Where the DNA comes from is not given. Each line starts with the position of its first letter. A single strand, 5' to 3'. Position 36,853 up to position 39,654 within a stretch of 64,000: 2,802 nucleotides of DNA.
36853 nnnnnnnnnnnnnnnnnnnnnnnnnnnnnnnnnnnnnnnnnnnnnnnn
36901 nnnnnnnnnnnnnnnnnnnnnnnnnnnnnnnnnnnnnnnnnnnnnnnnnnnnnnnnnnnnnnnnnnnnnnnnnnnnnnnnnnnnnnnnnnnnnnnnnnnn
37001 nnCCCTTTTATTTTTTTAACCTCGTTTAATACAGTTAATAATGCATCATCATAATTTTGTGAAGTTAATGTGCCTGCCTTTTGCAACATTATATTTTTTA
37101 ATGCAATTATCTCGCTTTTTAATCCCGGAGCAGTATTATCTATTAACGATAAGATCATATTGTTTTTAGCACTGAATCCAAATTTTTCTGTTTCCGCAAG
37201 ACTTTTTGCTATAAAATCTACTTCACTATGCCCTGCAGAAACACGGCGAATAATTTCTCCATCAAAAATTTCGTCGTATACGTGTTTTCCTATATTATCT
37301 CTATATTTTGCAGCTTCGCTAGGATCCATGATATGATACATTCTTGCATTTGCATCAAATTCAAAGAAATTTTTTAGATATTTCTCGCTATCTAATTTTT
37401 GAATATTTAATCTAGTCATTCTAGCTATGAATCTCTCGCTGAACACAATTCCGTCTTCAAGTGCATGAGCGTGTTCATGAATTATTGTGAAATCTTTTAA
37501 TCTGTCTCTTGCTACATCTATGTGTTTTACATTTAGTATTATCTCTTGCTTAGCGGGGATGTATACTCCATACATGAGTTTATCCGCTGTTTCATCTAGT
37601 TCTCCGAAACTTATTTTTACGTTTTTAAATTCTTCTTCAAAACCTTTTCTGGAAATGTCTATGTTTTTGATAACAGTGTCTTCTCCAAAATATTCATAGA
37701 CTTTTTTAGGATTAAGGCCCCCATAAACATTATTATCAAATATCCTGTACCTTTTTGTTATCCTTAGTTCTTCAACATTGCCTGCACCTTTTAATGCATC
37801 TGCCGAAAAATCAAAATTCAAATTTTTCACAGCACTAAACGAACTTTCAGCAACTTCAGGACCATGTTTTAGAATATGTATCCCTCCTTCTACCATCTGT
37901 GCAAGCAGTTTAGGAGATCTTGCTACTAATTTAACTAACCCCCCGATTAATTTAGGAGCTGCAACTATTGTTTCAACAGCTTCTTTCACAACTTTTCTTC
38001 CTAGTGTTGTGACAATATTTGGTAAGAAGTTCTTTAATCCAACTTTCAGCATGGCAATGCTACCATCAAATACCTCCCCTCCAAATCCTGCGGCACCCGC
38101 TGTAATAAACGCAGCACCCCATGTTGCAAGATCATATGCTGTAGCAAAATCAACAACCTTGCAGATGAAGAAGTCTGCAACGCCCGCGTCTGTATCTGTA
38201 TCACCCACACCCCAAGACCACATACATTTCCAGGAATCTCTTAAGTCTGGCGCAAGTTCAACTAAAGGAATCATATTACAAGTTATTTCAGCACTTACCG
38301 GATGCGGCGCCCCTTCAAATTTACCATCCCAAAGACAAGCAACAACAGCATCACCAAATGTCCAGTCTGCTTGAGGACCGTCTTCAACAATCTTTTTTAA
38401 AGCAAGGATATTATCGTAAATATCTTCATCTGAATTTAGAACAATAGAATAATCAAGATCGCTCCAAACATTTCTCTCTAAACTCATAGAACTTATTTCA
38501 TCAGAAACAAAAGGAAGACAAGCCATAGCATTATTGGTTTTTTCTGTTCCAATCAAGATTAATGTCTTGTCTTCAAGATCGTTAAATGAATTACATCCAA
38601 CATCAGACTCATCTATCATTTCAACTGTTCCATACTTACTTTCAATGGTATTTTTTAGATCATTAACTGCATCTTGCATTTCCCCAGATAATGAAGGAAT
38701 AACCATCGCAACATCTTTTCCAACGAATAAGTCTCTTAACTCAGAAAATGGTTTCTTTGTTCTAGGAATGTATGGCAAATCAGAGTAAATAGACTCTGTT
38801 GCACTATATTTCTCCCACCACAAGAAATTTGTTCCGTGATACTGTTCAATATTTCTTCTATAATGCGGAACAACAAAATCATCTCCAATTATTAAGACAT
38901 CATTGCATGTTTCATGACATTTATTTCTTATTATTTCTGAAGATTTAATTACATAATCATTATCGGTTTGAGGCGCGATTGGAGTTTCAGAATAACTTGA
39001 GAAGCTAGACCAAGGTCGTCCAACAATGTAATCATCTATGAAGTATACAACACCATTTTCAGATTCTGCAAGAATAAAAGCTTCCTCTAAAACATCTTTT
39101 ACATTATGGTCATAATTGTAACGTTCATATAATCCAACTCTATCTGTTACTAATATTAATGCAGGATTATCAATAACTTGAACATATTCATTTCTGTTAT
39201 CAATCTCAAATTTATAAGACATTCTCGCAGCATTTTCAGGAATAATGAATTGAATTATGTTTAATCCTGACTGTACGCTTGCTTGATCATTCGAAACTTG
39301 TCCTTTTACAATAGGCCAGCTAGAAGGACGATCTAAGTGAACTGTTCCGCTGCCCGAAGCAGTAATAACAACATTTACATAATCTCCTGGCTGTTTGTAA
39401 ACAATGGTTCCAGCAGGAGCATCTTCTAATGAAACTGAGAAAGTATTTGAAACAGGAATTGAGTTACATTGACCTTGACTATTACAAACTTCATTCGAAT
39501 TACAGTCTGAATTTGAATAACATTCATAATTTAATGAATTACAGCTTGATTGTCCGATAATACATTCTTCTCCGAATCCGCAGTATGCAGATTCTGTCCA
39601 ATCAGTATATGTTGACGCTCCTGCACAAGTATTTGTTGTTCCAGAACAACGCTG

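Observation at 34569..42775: Convergent four-gene operon of secreted Cys-rich giants placed directly downstream of a TrmB regulator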

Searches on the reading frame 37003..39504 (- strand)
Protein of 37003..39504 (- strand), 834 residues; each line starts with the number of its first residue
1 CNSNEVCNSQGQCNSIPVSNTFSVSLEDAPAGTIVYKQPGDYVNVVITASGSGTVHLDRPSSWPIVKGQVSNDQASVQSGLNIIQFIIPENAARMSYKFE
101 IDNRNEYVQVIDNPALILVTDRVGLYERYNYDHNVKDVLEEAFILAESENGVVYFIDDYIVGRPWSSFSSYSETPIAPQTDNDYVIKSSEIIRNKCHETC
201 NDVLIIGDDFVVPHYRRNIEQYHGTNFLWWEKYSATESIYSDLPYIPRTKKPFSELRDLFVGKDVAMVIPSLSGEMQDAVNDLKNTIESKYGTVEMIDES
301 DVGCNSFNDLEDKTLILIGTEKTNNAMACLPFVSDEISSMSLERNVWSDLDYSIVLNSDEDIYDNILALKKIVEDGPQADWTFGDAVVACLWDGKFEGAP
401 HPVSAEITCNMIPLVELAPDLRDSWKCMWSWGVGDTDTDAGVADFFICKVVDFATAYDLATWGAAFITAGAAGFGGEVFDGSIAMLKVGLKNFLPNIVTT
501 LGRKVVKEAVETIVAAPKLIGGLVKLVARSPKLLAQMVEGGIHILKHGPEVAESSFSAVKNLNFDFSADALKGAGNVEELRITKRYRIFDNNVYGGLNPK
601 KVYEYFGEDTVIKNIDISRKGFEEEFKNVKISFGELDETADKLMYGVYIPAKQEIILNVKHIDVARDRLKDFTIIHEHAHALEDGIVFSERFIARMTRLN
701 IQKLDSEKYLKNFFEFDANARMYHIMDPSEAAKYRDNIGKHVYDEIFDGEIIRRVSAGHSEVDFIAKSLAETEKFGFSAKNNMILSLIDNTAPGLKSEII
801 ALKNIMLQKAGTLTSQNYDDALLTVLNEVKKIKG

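Call 55: predict_structure(alignment_id=A1)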
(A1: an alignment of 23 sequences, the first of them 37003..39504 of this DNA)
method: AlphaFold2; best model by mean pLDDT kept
length: 834 residues; sequences in the alignment: 23
mean_pLDDT: 79.6   pTM: 0.41
mean pLDDT of the five models: 79.6, 79.0, 78.3, 78.0, 75.2
residues with pLDDT >= 90: 302; 70-90: 323; 50-70: 138; < 50: 71
segments of 3 or more residues with pLDDT < 50: 225-230, 242-250, 378-404, 464-475, 585-596
pLDDT, mean of each block of 10 residues (from residue 1): 73 69 90 95 92 91 92 89 94 95 93 92 84 87 96 91 67 54 73 75 74 59 52 61 43 69 88 86 90 90 81 89 85 65 76 83 74 61 39 42 51 56 71 71 89 79 46 49 82 87 91 92 86 84 93 89 70 79 49 48 71 88 85 73 82 85 82 92 68 84 90 95 93 94 91 95 97 97 98 97 97 88 96 92
secondary structure, 60 per line:
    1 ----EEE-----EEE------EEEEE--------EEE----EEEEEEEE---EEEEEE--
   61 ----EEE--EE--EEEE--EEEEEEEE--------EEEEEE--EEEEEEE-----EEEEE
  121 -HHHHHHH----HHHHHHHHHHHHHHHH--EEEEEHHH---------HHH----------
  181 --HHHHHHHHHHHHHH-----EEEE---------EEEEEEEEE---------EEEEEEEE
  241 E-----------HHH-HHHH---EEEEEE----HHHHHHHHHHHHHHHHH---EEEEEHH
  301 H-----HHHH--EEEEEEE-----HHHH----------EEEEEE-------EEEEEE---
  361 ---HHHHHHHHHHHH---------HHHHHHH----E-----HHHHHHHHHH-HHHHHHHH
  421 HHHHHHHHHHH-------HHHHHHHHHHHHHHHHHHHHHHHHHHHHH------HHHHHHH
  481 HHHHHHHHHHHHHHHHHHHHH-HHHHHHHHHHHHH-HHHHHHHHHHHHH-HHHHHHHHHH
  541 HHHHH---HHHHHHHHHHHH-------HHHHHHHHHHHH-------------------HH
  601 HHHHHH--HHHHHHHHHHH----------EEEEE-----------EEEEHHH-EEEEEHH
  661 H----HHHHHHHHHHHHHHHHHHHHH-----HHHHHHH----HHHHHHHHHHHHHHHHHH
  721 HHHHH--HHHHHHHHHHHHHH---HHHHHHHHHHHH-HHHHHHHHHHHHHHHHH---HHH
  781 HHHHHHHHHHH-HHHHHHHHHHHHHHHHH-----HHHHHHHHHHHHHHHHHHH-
elements in order (helices of 4 or more, strands of 3 or more residues): E5-7 E13-15 E22-26 E35-37 E42-49 E53-58 E65-67 E74-77 E80-87 E96-101 E104-110 E116-120 H122-128 H133-148 E151-155 H183-196 E202-205 E215-223 E233-241 H257-260 E264-269 H274-290 E294-298 H307-310 E313-319 H325-328 E339-344 E352-357 H364-375 H385-391 H402-411 H413-431 H439-467 H474-501 H503-515 H517-529 H531-545 H549-560 H568-579 H599-606 H609-619 E630-634 E646-649 E654-658 H666-686 H692-698 H703-725 H728-741 H745-756 H758-774 H778-791 H793-809 H815-833
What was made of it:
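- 38365..39504 (-): g2 aa 556-935: conserved middle region, a beta-sandwich followed by an alpha/beta domain ('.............', '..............'). It is the family hallmark of the giants. AF2 pLDDT is mostly above 85 (call 55).
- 37003..37797 (-): g2 aa 1125-1389: variable C-terminal tail, here a zincin-like domain. It has HEHAH at aa 1231-1235 (37465-37479), an invariant E-x-D 35-37 aa downstream and an invariant LAExE..GF motif. AF2 pLDDT above 90 with HExxH on a helix (call 55).
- On Zincin metallopeptidase (HExxH) for the g2 tail: The motif lies on a helix in a model with pLDDT above 90 (call 55).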

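Call 58: fold_search(model_id=the predicted structure, library=pdb)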
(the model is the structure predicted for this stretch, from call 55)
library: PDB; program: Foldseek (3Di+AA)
matches with E <= 10: 397; with E <= 0.001: 0
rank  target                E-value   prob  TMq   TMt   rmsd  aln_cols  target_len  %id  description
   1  9jz1_C                4.6e-03  0.99  0.11  0.28  11.4       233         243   11  Crystal structure of Nir2 C-terminal domain in complex with phosphate (released 2025-10-15)
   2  9jzp_B                6.5e-03  0.98  0.11  0.27  11.7       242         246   12  Crystal structure of Nir2 C-terminal domain (released 2025-10-15)
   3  4ole_B                1.1e-02  0.99  0.08  0.34   7.1       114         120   10  Crystal structure of a neighbor of BRCA1 gene 1 (NBR1) from Homo sapiens at 2.52 A resolution (released 2014-02-19)
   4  9jz1_A                1.2e-02  0.98  0.12  0.28  11.6       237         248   12  Crystal structure of Nir2 C-terminal domain in complex with phosphate (released 2025-10-15)
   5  4ole_C                1.3e-02  1.00  0.09  0.36   6.6       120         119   12  Crystal structure of a neighbor of BRCA1 gene 1 (NBR1) from Homo sapiens at 2.52 A resolution (released 2014-02-19)
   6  5vu2_M                2.6e-02  1.00  0.08  0.16   7.5       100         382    9  Electron cryo-microscopy of "immature" Chikungunya VLP (released 2017-12-06)
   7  2xfb_A                2.7e-02  1.00  0.08  0.15   7.3       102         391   10  CHIKUNGUNYA E1 E2 ENVELOPE GLYCOPROTEINS FITTED IN SINDBIS VIRUS cryo- EM MAP (released 2010-11-24)
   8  3n40_F                3.9e-02  1.00  0.08  0.15   7.5       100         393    9  Crystal structure of the immature envelope glycoprotein complex of Chikungunya virus. (released 2010-12-01)
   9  3qbt_F                3.9e-02  0.96  0.08  0.29   8.4       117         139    8  Crystal structure of OCRL1 540-678 in complex with Rab8a:GppNHp (released 2011-03-23)
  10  9iz9_A                4.1e-02  1.00  0.08  0.14   6.7       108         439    8  VLP structure of Chikungunya virus complexed with C37 Fab, 2f block. (released 2025-08-06)
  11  9ixa_B                4.6e-02  1.00  0.08  0.16   4.9        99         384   12  Cryo-EM structure of chikungunya virus glycoprotein E1-E2 with C34 Fab. (released 2025-11-19)
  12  9ijj_O                4.8e-02  0.96  0.08  0.05  12.7       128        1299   11  In situ structure of the central apparatus in mouse sperm axoneme. (released 2025-06-04)
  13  8deq_A                5.7e-02  0.99  0.07  0.14   6.0        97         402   15  Cryo-EM local refinement of antibody SKV09 in complex with VEEV alphavirus spike glycoprotein (released 2023-06-28)
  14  5any_A                6.3e-02  1.00  0.08  0.15   7.5       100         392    9  Electron cryo-microscopy of chikungunya virus in complex with neutralizing antibody Fab CHK265 (released 2015-11-25)
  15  9ijj_C                6.5e-02  0.92  0.08  0.07  11.7       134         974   11  In situ structure of the central apparatus in mouse sperm axoneme. (released 2025-06-04)
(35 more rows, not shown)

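Call 62: search_solved_structures(query=A1, max_evalue=10)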
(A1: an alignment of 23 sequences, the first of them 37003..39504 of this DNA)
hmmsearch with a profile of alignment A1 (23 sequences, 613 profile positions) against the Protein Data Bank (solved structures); distinct sequences matched with E-value up to 10: 6.
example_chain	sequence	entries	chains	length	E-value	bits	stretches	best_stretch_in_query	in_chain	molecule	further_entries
6wt5_A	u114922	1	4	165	0.38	12.4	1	249-294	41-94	Bacterial STING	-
6dm9_A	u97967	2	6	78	0.53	11.9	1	485-547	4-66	DHD15_extended_A | DHD15_closed_A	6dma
3uce_A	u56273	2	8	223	1.5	10.4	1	452-563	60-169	Dehydrogenase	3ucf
5cwo_A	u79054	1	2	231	2.3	9.8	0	482-572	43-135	Designed helical repeat protein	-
5x3i_A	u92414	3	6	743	3.7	9.1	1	200-236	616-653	Glycoside hydrolase family 31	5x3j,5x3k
8v3b_a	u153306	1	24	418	4.7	8.7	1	468-571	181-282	O43_129_+4 component B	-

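Call 107: fold_search(model_id=the predicted structure, library=viral)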
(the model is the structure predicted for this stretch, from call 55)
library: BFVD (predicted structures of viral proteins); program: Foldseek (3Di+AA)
matches with E <= 10: 328; with E <= 0.001: 0
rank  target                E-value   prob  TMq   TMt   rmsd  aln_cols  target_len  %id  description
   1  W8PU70                1.0e-02  1.00  0.08  0.07   4.2        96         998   12  Envelopment polyprotein [Khurdun virus]
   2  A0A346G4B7            1.0e-02  0.77  0.10  0.16  15.7       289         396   11  (no name in the UniProt tables at hand)
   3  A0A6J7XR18            1.2e-02  1.00  0.08  0.24   3.8       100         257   12  Uncharacterized protein [uncultured Caudovirales phage]
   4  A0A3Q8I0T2            1.3e-02  1.00  0.09  0.23   5.3       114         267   15  (no name in the UniProt tables at hand)
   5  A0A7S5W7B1            1.7e-02  1.00  0.08  0.47   6.8        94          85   13  Structural protein E1 (Fragment) [Chikungunya virus]
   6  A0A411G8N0            2.0e-02  1.00  0.08  0.21   6.3        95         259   12  E1 protein (Fragment) [Chikungunya virus]
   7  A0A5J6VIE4            2.2e-02  1.00  0.10  0.08   9.3       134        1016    5  Uncharacterized protein [Megaviridae environmental sample]
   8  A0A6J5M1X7            3.0e-02  1.00  0.09  0.26   3.8       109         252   12  Uncharacterized protein [uncultured Caudovirales phage]
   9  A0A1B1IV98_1          3.9e-02  0.30  0.09  0.10  18.4       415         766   10  (no name in the UniProt tables at hand)
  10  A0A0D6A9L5            4.1e-02  1.00  0.07  0.25   6.3       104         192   14  Membrane glycoprotein polyprotein (Fragment) [Dabie bandavirus]
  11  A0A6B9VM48            4.1e-02  1.00  0.07  0.24   7.2       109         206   16  Membrane glycoprotein polyprotein (Fragment) [Dabie bandavirus]
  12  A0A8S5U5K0            4.3e-02  1.00  0.08  0.21   5.0       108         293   10  Uncharacterized protein [Podoviridae sp. cthJQ11]
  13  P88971                4.3e-02  1.00  0.08  0.31   6.6        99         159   12  Envelope glycoprotein E1 (Fragment) [Kyzylagach virus]
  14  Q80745                4.4e-02  1.00  0.08  0.16   5.9        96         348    7  Envelope glycoprotein (Fragment) [Highlands J virus]
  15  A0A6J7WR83            4.4e-02  1.00  0.08  0.18   7.7       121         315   12  Uncharacterized protein [uncultured Caudovirales phage]
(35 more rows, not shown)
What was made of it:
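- Fold searches were uninformative (calls 58, 107).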

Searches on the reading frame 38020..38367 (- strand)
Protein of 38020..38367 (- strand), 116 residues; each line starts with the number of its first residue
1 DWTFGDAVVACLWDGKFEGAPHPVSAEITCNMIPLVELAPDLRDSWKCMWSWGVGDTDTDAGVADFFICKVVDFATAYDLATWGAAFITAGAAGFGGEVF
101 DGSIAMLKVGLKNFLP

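Call 51: find_related_loci(query=A3, collection=genome_contigs, flank=10000)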
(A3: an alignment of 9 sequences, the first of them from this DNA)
Query A3 (116 aa) in genome_contigs; peptide patterns used: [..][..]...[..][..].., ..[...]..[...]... (x = any residue, [..] = any of these).
24 stretches matched a pattern; 3 encode a relative of the query (tblastn E <= 1e-3); 3 distinct loci.
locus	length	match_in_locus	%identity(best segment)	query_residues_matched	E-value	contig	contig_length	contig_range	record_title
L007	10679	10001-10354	60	2-116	1e-41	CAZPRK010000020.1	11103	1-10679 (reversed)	MAG TPA_asm: uncultured Methanosarcinales archaeon isolate SRP200020_co5_145 genome assembly, contig: NODE_9206_length_1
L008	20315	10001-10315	56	1-113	3e-38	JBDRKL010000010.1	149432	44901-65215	MAG: archaeon isolate MEGAHIT-group-1.702 k141_8416097, whole genome shotgun sequence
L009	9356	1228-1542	49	2-113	2e-34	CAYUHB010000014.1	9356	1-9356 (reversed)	MAG TPA_asm: uncultured Methanosarcinales archaeon isolate binchicken_co119_486 genome assembly, contig: NODE_10390_leng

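Call 78: search_protein_families(library=pfam, proteins=[L008:6782-7669:+, L008:7666-8100:+, L008:7998-8810:+, L008:11007-11477:+, L007:4642-5190:+, L007:2801-3415:+, L007:1402-2187:+, L009:7412-7876:+, L009:7942-8598:+, L009:2841-3119:+], max_evalue=0.01)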
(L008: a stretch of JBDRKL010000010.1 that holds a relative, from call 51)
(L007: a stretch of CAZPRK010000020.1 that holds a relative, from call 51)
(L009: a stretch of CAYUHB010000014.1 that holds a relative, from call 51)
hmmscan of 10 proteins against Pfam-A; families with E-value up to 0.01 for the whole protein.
L008:6782-7669:+ (295 aa): 1 family
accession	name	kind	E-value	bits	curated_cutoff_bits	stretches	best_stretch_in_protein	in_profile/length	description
PF00892.27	EamA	-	6.6e-15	56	28.2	1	2-133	3-134/135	EamA-like transporter family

L008:7666-8100:+ (144 aa): 3 families
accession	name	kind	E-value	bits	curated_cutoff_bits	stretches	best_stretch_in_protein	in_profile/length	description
PF08745.17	PIN_5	-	9.2e-09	35.5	27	1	63-101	155-193/205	PINc domain ribonuclease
PF17146.10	PIN_6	-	1.5e-08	35.4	27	1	3-75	1-86/87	PIN domain of ribonuclease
PF01850.27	PIN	-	0.0099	16.9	23.6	0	50-92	78-119/120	PIN domain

L008:7998-8810:+ (270 aa): 0 families

L008:11007-11477:+ (156 aa): 0 families

L007:4642-5190:+ (182 aa): 0 families

L007:2801-3415:+ (204 aa): 1 family
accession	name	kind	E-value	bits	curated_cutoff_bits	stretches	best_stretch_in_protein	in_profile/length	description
PF00827.22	Ribosomal_L15e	-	8e-66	221.8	27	1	17-199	1-191/191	Ribosomal L15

L007:1402-2187:+ (261 aa): 1 family
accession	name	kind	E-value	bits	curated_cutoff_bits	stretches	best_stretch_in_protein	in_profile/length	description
PF00590.25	TP_methylase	-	4.2e-16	60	27.8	1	3-160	2-168/212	Tetrapyrrole (Corrin/Porphyrin) Methylases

L009:7412-7876:+ (154 aa): 0 families

L009:7942-8598:+ (218 aa): 0 families

L009:2841-3119:+ (92 aa): 0 families

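Call 101: find_related_loci(query=A3, collection=metagenome_contigs, flank=8000)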
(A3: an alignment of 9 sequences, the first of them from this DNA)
Query A3 (116 aa) in metagenome_contigs; peptide patterns used: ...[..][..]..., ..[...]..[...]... (x = any residue, [..] = any of these).
105 stretches matched a pattern; 7 encode a relative of the query (tblastn E <= 1e-3); 7 distinct loci.
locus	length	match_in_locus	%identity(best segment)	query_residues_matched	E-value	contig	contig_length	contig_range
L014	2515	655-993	68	1-116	2e-50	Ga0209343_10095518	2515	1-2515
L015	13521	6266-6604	66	1-116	6e-49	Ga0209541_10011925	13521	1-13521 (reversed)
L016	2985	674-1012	66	1-116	1e-48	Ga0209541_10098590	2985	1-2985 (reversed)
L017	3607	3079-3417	64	1-116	2e-47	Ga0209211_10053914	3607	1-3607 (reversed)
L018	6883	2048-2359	61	2-112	7e-46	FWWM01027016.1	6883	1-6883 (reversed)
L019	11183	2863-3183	55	2-112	3e-31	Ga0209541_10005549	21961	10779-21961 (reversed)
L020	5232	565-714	68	2-51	4e-23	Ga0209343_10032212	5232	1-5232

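Call 105: search_protein_families(library=ncbifam, proteins=[L008:10241-10990:+, L017:1016-1765:+, L020:1057-1806:+, L015:6911-7660:+, L019:3631-4380:+], max_evalue=0.05)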
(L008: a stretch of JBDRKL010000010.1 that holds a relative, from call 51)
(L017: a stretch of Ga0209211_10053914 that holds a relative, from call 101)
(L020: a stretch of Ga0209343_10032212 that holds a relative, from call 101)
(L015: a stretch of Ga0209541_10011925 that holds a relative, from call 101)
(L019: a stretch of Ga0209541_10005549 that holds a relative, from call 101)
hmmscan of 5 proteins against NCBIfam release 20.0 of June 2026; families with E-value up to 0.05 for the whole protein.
L008:10241-10990:+ (250 aa): 1 family
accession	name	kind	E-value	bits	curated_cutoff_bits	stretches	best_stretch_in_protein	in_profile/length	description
NF004676.0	PRK06019.1-2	equivalog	0.023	13.7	387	0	155-245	139-230/363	5-(carboxyamino)imidazole ribonucleotide synthase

L017:1016-1765:+ (250 aa): 0 families

L020:1057-1806:+ (250 aa): 1 family
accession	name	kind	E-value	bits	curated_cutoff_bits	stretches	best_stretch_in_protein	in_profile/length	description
NF041284.1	PrgO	equivalog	0.0058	16.8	100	1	1-45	30-74/90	DNA segregation protein PrgO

L015:6911-7660:+ (250 aa): 0 families

L019:3631-4380:+ (250 aa): 0 families
